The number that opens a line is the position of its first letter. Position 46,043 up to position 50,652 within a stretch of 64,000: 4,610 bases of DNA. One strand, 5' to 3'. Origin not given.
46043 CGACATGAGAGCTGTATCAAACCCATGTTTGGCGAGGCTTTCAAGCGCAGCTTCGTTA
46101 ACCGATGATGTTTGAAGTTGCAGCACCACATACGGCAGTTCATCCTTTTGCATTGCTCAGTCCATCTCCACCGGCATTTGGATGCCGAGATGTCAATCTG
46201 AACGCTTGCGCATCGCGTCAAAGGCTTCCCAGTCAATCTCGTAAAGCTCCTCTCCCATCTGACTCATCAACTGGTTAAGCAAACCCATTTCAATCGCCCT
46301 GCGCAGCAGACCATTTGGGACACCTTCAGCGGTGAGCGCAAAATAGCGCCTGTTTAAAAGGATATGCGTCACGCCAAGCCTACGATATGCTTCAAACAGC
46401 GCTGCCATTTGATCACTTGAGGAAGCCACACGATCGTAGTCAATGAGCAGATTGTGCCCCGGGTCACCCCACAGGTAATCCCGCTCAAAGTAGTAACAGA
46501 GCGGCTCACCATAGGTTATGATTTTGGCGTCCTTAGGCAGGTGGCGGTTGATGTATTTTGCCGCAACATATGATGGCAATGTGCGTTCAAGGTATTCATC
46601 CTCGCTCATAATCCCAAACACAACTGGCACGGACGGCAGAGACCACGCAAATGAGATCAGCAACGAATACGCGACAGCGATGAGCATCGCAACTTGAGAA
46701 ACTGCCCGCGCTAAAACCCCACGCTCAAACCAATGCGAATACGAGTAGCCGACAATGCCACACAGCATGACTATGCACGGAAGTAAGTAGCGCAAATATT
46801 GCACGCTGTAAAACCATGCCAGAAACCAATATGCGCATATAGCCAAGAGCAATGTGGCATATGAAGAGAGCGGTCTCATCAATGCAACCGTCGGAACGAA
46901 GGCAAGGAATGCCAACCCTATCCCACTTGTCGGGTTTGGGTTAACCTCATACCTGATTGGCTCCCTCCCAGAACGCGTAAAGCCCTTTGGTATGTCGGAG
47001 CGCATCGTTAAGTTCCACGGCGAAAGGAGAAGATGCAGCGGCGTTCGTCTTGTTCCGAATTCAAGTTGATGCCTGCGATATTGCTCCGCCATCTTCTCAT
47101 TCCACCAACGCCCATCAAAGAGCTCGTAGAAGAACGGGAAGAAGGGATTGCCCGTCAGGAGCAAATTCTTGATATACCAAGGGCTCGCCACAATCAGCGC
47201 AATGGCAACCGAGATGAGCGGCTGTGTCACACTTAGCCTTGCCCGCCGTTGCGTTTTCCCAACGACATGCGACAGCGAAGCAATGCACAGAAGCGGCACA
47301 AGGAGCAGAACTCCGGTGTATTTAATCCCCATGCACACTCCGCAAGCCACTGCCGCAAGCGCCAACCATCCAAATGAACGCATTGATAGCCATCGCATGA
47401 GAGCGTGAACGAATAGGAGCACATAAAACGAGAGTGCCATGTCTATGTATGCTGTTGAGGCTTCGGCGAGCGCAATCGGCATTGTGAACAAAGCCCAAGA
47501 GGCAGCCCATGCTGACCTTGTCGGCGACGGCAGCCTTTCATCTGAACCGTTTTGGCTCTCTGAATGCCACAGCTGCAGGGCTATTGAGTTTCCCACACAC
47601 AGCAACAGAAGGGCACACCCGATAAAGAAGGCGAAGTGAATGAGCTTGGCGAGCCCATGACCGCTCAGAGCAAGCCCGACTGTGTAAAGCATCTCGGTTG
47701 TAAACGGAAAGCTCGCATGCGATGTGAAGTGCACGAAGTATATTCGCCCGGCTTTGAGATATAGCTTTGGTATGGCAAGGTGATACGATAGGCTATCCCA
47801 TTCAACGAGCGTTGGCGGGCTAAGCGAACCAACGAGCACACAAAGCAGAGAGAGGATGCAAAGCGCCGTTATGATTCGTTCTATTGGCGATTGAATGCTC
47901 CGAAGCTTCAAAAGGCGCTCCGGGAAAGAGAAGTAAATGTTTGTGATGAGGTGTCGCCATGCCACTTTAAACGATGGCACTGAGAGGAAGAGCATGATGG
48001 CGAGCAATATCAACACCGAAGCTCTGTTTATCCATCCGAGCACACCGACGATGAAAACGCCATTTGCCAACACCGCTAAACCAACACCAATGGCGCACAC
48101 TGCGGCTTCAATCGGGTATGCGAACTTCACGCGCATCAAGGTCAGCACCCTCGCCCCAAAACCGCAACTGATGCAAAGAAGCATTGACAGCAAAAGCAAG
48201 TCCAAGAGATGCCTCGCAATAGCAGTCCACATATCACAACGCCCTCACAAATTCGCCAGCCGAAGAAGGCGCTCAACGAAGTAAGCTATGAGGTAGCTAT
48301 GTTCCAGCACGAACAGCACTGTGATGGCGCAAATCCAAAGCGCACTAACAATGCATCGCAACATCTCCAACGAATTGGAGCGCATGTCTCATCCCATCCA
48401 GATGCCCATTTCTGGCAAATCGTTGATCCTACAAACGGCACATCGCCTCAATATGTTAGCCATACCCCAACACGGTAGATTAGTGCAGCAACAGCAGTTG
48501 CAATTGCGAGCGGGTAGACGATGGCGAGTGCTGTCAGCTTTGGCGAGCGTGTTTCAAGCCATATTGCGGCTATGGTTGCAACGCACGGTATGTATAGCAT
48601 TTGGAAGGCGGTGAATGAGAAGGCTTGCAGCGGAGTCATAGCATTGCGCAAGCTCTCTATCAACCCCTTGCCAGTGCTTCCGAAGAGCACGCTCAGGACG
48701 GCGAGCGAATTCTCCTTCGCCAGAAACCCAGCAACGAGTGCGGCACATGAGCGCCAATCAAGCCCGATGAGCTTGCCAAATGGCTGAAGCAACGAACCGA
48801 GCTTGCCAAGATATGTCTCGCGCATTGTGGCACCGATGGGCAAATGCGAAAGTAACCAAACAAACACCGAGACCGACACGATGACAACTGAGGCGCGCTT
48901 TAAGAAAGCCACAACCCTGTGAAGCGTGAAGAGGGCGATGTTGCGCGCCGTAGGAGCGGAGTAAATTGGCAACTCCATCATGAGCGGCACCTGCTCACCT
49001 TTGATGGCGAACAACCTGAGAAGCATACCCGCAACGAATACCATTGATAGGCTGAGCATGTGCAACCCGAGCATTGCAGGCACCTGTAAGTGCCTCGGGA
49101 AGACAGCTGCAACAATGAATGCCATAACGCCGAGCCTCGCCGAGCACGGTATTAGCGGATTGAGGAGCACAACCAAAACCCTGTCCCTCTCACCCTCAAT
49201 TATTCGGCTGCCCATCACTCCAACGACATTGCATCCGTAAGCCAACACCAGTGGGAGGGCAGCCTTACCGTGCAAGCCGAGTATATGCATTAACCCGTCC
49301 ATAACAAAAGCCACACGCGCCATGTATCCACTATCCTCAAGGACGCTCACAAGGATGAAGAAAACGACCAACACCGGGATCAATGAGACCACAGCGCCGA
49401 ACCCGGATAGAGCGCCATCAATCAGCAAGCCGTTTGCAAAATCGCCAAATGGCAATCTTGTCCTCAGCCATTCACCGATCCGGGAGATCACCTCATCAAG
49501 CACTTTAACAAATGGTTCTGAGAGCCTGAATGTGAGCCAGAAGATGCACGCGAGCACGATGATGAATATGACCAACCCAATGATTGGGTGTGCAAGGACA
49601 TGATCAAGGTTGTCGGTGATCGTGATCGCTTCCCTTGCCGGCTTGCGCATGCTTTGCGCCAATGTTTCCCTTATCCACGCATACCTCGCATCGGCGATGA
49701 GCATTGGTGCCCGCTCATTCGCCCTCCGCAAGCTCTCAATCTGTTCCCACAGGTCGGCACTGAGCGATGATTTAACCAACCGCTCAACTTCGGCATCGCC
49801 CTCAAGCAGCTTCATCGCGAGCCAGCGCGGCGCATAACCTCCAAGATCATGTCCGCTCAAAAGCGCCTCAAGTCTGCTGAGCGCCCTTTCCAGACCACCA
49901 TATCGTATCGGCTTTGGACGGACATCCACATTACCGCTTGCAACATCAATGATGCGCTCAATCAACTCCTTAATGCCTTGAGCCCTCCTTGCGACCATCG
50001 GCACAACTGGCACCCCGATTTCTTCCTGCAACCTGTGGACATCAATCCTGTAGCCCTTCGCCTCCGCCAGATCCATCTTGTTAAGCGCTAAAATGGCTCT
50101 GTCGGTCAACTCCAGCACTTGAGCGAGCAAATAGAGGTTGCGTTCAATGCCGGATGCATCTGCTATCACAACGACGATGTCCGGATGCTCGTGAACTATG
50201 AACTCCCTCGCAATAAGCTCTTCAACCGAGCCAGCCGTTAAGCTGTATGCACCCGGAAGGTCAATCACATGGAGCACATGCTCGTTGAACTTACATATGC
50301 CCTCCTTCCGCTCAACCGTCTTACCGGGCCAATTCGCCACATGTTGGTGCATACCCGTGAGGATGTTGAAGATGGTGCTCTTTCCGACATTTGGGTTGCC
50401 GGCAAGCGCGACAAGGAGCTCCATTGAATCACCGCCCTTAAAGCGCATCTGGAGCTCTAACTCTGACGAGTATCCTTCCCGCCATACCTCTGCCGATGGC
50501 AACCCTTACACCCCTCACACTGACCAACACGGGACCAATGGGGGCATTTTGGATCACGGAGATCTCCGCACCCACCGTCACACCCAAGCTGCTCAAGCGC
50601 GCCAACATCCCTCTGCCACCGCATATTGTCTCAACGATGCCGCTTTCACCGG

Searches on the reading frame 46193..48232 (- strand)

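Call 75: search_protein_families(library=pfam, proteins=[window:46193-48232:-], max_evalue=0.0001)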
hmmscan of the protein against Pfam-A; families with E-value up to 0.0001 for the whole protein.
window:46193-48232:- (679 aa): 1 family
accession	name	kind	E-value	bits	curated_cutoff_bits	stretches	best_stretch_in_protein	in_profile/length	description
PF13231.12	PMT_2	-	4.9e-06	27.3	26.1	1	238-353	49-158/160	Dolichyl-phosphate-mannose-protein mannosyltransferase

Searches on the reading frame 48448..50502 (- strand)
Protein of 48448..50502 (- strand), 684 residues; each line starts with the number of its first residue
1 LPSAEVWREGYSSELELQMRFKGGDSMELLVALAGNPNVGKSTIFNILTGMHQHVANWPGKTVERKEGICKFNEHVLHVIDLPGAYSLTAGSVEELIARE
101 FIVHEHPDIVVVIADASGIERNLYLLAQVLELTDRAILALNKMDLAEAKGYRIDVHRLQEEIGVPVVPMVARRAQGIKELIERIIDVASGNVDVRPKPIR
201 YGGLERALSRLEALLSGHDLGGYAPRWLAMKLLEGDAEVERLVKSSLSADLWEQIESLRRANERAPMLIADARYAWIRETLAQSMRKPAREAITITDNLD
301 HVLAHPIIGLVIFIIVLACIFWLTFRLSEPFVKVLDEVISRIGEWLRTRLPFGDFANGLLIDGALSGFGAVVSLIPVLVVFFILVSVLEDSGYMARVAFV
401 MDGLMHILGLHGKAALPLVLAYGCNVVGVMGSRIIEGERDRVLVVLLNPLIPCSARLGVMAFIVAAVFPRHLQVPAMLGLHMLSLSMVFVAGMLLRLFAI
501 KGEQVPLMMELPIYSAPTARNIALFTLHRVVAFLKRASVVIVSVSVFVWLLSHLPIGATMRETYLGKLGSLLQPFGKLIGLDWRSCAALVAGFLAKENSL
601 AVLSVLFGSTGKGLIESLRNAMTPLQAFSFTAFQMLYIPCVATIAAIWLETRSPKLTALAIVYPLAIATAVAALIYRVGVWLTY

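Call 75: search_protein_families(library=pfam, proteins=[window:48448-50502:-], max_evalue=0.0001)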
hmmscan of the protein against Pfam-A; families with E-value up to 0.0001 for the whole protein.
window:48448-50502:- (684 aa): 7 families
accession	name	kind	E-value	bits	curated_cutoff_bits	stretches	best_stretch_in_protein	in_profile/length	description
PF02421.24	FeoB_N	-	5.1e-61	205.2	27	1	31-184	3-156/156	Ferrous iron transport protein B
PF07670.19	Gate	-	4.3e-33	114.3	29.6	2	372-465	2-102/104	Nucleoside recognition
PF01926.29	MMR_HSR1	-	3.2e-19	69.5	21.9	1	31-142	2-113/113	50S ribosome-binding GTPase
PF17910.6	FeoB_Cyto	-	3.7e-16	59.7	23.4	1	203-285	4-89/90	FeoB cytosolic helical domain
PF07664.17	FeoB_C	-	2.5e-10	40.3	26.6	1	477-529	1-54/54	Ferrous iron transport protein B C terminus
PF00009.33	GTP_EFTU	-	2.4e-05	24.4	26.5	0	60-187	54-185/188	Elongation factor Tu GTP binding domain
PF03193.22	RsgA_GTPase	-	3.3e-05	24.2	30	0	126-184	46-104/174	RsgA GTPase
